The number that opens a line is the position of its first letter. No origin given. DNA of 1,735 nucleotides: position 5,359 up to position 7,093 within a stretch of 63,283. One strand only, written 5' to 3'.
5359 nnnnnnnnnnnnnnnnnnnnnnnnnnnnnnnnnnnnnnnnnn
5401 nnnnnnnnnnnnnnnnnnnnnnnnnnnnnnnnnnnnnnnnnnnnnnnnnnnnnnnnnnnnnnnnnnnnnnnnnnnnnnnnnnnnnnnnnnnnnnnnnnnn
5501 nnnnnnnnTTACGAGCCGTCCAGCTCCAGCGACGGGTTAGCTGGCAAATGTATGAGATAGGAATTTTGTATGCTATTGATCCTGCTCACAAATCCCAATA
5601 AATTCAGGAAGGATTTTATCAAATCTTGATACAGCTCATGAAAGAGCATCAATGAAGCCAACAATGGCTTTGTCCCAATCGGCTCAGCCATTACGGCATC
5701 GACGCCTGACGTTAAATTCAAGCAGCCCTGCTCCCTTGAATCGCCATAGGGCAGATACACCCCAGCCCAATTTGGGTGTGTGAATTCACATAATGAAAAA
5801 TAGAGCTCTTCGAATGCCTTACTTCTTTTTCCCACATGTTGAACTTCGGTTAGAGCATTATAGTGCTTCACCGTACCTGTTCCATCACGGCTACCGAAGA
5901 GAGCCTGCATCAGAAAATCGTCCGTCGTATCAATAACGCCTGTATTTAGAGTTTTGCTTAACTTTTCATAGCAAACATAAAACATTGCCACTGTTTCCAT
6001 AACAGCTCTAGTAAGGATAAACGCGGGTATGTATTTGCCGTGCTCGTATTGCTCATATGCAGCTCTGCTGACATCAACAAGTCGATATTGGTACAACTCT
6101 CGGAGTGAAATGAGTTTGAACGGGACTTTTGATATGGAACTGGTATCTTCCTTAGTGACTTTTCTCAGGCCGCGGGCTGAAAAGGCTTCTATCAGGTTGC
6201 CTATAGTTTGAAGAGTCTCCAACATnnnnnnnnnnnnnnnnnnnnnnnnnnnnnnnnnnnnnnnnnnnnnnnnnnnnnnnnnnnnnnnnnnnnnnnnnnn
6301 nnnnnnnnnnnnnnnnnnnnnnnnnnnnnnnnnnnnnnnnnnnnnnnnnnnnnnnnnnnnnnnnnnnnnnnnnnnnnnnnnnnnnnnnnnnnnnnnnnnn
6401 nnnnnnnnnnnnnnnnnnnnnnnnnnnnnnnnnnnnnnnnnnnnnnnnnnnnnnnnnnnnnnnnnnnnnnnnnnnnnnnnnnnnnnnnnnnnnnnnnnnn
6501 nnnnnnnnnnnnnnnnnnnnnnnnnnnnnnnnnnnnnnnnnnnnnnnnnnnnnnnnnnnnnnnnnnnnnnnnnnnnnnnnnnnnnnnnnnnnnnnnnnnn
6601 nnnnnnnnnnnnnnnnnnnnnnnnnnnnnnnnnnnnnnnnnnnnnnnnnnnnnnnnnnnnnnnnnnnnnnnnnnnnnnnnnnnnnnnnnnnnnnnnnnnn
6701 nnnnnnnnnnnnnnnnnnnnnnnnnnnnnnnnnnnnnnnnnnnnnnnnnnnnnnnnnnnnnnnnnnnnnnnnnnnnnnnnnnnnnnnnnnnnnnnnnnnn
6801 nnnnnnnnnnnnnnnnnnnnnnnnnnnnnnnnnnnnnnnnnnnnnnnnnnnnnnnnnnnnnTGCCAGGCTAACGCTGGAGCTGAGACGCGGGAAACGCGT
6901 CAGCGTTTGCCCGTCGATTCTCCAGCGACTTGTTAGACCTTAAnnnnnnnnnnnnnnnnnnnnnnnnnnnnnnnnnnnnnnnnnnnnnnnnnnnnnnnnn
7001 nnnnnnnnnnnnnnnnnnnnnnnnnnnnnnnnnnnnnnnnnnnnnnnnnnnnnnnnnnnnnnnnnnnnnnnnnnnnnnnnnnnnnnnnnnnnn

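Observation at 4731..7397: Integron-like cassette array remnant: attC-type palindromes whose R'' boxes match the 5' ends of their own cassettes, with no integrase in the window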

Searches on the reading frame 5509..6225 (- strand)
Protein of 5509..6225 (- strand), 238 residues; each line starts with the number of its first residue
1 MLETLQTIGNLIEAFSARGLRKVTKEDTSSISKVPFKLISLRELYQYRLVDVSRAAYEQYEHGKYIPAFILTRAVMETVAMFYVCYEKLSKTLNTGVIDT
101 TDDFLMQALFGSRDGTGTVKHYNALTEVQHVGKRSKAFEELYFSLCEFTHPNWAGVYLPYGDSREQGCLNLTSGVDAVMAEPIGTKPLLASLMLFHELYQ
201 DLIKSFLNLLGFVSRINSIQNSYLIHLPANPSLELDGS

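Call 9: search_protein_families(library=pfam, proteins=[window:5509-6225:-], max_evalue=0.01)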
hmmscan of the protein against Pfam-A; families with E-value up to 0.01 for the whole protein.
window:5509-6225:- (238 aa): 1 family
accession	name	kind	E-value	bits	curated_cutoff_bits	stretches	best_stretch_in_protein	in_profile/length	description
PF18928.5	DUF5677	-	9.7e-05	22.9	27.1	0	48-86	10-48/166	Family of unknown function (DUF5677)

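Call 14: find_encoding_contigs(protein=window:5509-6225:-, flank=10000, max_places=10)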
Protein window:5509-6225:- (238 aa): 2 contigs read that carry it; 2 places shown.
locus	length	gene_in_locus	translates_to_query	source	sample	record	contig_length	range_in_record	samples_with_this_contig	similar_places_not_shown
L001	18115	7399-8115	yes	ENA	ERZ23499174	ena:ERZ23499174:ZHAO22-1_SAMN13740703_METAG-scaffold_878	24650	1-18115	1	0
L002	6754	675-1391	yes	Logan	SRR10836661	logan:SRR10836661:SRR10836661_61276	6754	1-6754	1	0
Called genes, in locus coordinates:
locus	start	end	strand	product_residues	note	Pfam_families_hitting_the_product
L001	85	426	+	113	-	PF01155:HypA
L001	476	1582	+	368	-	PF04055:Radical_SAM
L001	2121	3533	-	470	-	PF22692:LlgE_F_G_D1, PF07559:FlgE_D2, PF06429:Flg_bbr_C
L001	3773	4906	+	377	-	PF13173:AAA_14, PF13635:DUF4143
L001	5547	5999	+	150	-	-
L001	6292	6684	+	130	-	-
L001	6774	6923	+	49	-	-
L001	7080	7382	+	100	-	-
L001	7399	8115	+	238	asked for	-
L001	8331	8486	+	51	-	-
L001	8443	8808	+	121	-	-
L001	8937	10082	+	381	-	-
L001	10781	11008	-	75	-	-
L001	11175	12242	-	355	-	PF00037:Fer4 (faint), PF17179:Fer4_22, PF13746:Fer4_18 (weak)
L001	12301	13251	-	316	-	-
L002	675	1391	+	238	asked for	-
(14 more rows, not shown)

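Call 45: find_homologous_proteins(query=window:5509-6225:-)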
Query window:5509-6225:- (238 aa): 31 proteins with E <= 0.001 among 409 candidates.
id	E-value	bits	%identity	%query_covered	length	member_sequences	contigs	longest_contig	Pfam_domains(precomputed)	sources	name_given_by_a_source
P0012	5.8e-154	528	100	100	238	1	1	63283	-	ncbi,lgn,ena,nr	ncbi:MAG: hypothetical protein HWN68_00030 [Desulfobacterales bacterium]|nr:hypothetical protein [De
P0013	3.8e-91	323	71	85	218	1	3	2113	-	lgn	-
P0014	6.4e-67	244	58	84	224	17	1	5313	-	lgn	-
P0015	7.1e-67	244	57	86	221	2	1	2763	-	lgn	-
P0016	1.1e-66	243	57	84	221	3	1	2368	-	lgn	-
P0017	1.7e-66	242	57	86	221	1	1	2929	-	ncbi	-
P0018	4.1e-66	241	56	85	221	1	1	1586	-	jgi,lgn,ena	-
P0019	6.2e-66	240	56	84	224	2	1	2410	-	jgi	-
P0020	8.3e-66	240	55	84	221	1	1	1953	-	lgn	-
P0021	9.0e-66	240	56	85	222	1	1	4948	-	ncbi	ncbi:MAG: hypothetical protein ACYC5X_14675 [Syntrophales bacterium]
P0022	1.2e-65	240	54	85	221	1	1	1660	-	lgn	-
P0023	4.8e-65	238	55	85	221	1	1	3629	-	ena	-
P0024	8.4e-65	237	55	86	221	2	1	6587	-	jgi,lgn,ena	-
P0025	1.2e-64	236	55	86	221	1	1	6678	-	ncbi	-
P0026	1.3e-64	236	56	86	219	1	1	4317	-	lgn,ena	-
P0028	5.1e-62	228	53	86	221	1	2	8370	-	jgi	jgi:hypothetical protein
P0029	2.5e-60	222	53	86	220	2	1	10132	-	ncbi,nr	ncbi:MAG: hypothetical protein A2Z08_05780 [Deltaproteobacteria bacterium RBG_16_54_11]|nr:MAG: hypo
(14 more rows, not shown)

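Call 46: find_encoding_contigs(protein=P0013, flank=5000, max_places=3)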
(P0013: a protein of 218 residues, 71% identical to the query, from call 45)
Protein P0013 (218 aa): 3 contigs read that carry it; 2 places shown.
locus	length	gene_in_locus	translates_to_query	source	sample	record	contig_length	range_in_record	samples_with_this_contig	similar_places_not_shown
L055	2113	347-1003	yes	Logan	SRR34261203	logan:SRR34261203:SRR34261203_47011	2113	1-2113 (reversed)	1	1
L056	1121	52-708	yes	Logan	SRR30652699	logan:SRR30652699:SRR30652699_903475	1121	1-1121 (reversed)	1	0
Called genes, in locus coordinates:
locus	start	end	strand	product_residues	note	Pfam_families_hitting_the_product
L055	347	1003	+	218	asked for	-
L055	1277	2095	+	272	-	-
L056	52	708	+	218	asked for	-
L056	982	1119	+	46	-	?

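Call 47: find_encoding_contigs(protein=P0029, flank=10000, max_places=3)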
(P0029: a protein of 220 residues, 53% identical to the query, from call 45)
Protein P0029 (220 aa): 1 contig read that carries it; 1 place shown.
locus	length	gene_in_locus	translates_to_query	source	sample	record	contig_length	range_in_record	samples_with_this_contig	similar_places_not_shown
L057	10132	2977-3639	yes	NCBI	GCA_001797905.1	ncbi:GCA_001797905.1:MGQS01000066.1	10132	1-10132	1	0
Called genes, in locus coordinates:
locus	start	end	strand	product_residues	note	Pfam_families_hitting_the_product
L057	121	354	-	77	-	-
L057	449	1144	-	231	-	PF00117:GATase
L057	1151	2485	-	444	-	PF03951:Gln-synt_N, PF00120:Gln-synt_C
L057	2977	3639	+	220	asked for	-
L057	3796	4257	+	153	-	-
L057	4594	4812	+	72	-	-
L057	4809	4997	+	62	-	PF07927:HicA_toxin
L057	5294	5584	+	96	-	PF05973:Gp49 (weak)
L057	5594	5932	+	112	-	PF21716:dnstrm_HI1420, PF01381:HTH_3 (weak)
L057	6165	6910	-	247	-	PF00486:Trans_reg_C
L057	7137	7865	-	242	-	PF01590:GAF, PF13185:GAF_2, PF13492:GAF_3, PF03861:ANTAR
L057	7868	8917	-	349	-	PF01118:Semialdhyde_dh, PF02774:Semialdhyde_dhC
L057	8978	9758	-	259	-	-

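Call 48: find_encoding_contigs(protein=P0028, flank=10000, max_places=3)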
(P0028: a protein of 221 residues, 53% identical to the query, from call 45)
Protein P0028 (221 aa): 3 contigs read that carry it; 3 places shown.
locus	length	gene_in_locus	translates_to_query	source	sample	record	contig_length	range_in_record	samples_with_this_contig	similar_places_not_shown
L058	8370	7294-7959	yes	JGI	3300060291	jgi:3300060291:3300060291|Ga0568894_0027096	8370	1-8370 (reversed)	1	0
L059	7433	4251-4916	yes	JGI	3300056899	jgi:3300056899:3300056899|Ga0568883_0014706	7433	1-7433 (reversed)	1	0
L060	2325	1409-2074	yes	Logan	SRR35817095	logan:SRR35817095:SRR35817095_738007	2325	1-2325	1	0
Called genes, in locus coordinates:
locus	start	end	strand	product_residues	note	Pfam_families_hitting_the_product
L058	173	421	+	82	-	PF22180:RH3_dom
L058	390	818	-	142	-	-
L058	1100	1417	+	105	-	PF06296:RelE (weak)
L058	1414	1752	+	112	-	PF13560:HTH_31 (weak), PF01381:HTH_3 (weak)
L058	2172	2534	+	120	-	PF05973:Gp49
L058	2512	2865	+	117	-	PF12844:HTH_19 (weak), PF13443:HTH_26, PF13560:HTH_31, PF01381:HTH_3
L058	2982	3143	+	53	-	-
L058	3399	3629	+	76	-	-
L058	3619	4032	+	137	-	PF13470:PIN_3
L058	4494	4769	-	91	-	-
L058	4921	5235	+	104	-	PF01909:NTP_transf_2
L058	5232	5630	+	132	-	PF05168:HEPN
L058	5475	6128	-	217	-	-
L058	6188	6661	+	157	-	-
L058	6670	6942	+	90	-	-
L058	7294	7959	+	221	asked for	-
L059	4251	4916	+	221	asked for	-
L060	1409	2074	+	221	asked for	-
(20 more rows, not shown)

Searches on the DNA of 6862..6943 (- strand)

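Call 21: build_rna_model(alignment_id=A1)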
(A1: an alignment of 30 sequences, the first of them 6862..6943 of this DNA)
Model R1 built from alignment A1 (30 sequences, 82 columns); structure: RNAalifold consensus.
model positions 82; base pairs 18; branch points 0; effective number of sequences 2; information 0.692 bits per position. Calibrated on 0.2 Mb of random sequence (short: E-values are rough).
structure used (alignment columns):
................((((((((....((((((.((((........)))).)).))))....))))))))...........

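Call 22: search_with_rna_model(model_id=R1, sources=[window, L003, L004, L005, L006, L008, L009, L010, L011, L012, L013, L015, L016, L017, L018, L019, L020, L022, L024, L025, L026, L027, L031, L032, L035, L037, L038, L039, L040, L041, L048, L049], max_evalue=1)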
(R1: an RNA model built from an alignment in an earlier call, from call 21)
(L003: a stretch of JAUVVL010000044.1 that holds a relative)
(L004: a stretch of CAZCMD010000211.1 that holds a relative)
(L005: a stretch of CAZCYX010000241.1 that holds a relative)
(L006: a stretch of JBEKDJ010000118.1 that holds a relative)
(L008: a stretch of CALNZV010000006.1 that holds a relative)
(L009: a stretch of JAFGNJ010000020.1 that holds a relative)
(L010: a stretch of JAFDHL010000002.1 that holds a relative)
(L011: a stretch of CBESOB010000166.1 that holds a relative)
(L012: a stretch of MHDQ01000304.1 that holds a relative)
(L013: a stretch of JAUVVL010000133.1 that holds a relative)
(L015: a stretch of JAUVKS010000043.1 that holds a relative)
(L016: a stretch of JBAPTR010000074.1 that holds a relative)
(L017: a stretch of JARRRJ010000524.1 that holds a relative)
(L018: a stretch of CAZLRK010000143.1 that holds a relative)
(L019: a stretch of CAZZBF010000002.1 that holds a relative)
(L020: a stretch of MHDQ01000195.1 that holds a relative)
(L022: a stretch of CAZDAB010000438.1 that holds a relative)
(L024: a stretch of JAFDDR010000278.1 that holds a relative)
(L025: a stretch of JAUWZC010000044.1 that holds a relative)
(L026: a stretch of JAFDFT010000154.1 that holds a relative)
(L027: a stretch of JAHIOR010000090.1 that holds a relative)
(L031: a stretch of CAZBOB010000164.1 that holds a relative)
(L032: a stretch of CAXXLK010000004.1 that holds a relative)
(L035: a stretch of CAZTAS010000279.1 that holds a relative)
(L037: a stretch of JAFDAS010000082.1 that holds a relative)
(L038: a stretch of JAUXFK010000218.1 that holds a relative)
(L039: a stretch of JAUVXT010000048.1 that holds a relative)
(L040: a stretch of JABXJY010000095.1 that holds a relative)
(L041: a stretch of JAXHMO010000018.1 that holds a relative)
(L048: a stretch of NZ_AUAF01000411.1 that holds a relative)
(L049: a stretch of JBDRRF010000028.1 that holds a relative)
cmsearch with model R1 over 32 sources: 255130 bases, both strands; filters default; matches with E-value up to 1: 72.
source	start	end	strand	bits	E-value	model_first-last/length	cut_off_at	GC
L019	764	845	+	103.4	5.5e-25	1-82/82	no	0.52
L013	6220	6301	+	102.4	1.1e-24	1-82/82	no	0.57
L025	7117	7198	-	101.5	1.8e-24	1-82/82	no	0.52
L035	2610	2691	-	101.5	1.8e-24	1-82/82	no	0.54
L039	3376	3457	+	101.3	2.1e-24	1-82/82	no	0.56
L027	73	154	+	100.6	3.1e-24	1-82/82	no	0.6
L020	3458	3539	-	100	4.5e-24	1-82/82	no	0.61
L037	1069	1150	-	99.7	5.5e-24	1-82/82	no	0.6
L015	6594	6675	-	99.6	6e-24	1-82/82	no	0.54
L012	603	684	-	99.5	6.4e-24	1-82/82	no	0.56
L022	2010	2091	+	99.1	7.7e-24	1-82/82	no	0.57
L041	3257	3338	-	98.7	1e-23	1-82/82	no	0.56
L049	5012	5093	+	98.1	1.5e-23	1-82/82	no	0.52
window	6862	6943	-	98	1.6e-23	1-82/82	no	0.57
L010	3300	3381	+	98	1.6e-23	1-82/82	no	0.51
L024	42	123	-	98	1.6e-23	1-82/82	no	0.51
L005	461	542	-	98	1.6e-23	1-82/82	no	0.59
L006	6674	6755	+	97.8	1.8e-23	1-82/82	no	0.57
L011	6141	6222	+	97.5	2.1e-23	1-82/82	no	0.56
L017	3457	3538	-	97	3e-23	1-82/82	no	0.52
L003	4723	4804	-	96.6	3.6e-23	1-82/82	no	0.6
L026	5278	5359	+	96.2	4.8e-23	1-82/82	no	0.55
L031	6306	6387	+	95.2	9.2e-23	1-82/82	no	0.56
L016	5438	5519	+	95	1e-22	1-82/82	no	0.55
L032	912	993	-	93.5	2.5e-22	1-82/82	no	0.57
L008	1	81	+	93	3.6e-22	1-82/82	no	0.6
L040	481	562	+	92.3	5.3e-22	1-82/82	no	0.62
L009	1300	1381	+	91.8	7.4e-22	1-82/82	no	0.55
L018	1277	1358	-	91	1.2e-21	1-82/82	no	0.52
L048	471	552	+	88.3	6.4e-21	1-82/82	no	0.54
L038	1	76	-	84.3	7.5e-20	1-76/82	3'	0.62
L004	5451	5532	-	80.9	6.4e-19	1-82/82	no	0.46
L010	4198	4279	+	67.4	2.8e-15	1-82/82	no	0.62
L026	7010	7090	+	58.6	6.3e-13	1-82/82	no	0.46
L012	598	679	+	33.1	4.6e-06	1-82/82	no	0.54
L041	3257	3333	+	30.9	1.8e-05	1-82/82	no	0.57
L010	4203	4282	-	30.7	2.1e-05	1-82/82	no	0.59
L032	907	988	+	30.5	2.4e-05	1-82/82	no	0.56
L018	1272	1353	+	29.9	3.4e-05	1-82/82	no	0.52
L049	5017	5098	-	29.3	4.9e-05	1-82/82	no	0.51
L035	2610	2686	+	29.1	5.8e-05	1-82/82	no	0.57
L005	456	537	+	27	0.00021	1-82/82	no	0.6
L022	2015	2096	-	26.7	0.00025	1-82/82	no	0.59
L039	3381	3462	-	26.6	0.00027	1-82/82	no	0.54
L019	769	845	-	26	0.0004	1-82/82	no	0.56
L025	7117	7193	+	25.3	0.00061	1-82/82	no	0.55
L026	5283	5364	-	25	0.00072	1-82/82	no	0.54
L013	6225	6301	-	24.9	0.00078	1-82/82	no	0.6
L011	6146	6222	-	24.8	0.00082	1-82/82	no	0.57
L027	78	154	-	24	0.0013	1-82/82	no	0.62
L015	6594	6670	+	23.9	0.0014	1-82/82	no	0.55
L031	6311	6392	-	23.7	0.0016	1-82/82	no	0.54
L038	6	71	+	23.6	0.0017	17-82/82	no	0.59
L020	3458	3534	+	23.5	0.0019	1-82/82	no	0.62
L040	486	562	-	23.3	0.0021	1-82/82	no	0.6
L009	1305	1381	-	23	0.0025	1-82/82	no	0.57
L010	3305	3385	-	22.9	0.0026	1-82/82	no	0.51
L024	38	118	+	22.9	0.0026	1-82/82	no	0.51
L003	4734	4788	+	22.7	0.003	17-71/82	no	0.64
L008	5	84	-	22.7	0.003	1-82/82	no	0.61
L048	476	552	-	22.5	0.0033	1-82/82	no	0.56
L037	1080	1134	+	22.5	0.0035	17-71/82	no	0.65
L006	6679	6755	-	22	0.0045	1-82/82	no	0.58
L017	3452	3533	+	22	0.0046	1-82/82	no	0.54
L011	4270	4343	+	21.2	0.0078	1-82/82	no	0.49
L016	5443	5519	-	20.4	0.012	1-82/82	no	0.52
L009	499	571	+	19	0.03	1-82/82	no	0.55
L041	503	581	-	18.8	0.034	1-82/82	no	0.46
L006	5035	5100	+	14.6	0.46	1-82/82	no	0.53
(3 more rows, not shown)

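Call 37: search_with_rna_model(model_id=R1, sources=[L052, L053, L054], max_evalue=1)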
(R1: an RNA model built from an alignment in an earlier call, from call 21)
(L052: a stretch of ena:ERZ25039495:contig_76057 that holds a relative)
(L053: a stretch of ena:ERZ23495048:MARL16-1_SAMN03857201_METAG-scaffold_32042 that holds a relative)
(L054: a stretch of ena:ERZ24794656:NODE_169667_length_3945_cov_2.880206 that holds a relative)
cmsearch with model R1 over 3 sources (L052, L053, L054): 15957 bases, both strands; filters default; matches with E-value up to 1: 4.
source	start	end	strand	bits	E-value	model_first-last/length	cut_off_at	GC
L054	2222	2303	+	89.9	1.5e-22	1-82/82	no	0.56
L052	5298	5378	+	86.4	1.3e-21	1-82/82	no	0.56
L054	2227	2307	-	27.4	1e-05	1-82/82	no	0.6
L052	5303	5378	-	16.1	0.011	1-82/82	no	0.58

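Call 49: search_with_rna_model(model_id=R1, sources=[L055, L056, L057, L058, L059, L060], max_evalue=1)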
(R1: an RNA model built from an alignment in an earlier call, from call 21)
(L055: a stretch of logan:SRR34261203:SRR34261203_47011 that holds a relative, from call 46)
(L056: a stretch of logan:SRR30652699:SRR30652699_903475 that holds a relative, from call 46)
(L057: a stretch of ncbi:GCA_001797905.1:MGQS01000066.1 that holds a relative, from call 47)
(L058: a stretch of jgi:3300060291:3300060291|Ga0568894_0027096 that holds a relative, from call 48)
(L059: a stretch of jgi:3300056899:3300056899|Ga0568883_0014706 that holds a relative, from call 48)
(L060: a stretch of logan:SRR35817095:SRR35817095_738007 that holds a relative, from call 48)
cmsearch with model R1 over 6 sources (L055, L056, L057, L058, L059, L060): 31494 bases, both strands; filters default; matches with E-value up to 1: 2.
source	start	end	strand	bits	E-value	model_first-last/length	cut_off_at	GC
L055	1027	1109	+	27.7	1.7e-05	1-82/82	no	0.58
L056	732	814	+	27.7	1.7e-05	1-82/82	no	0.58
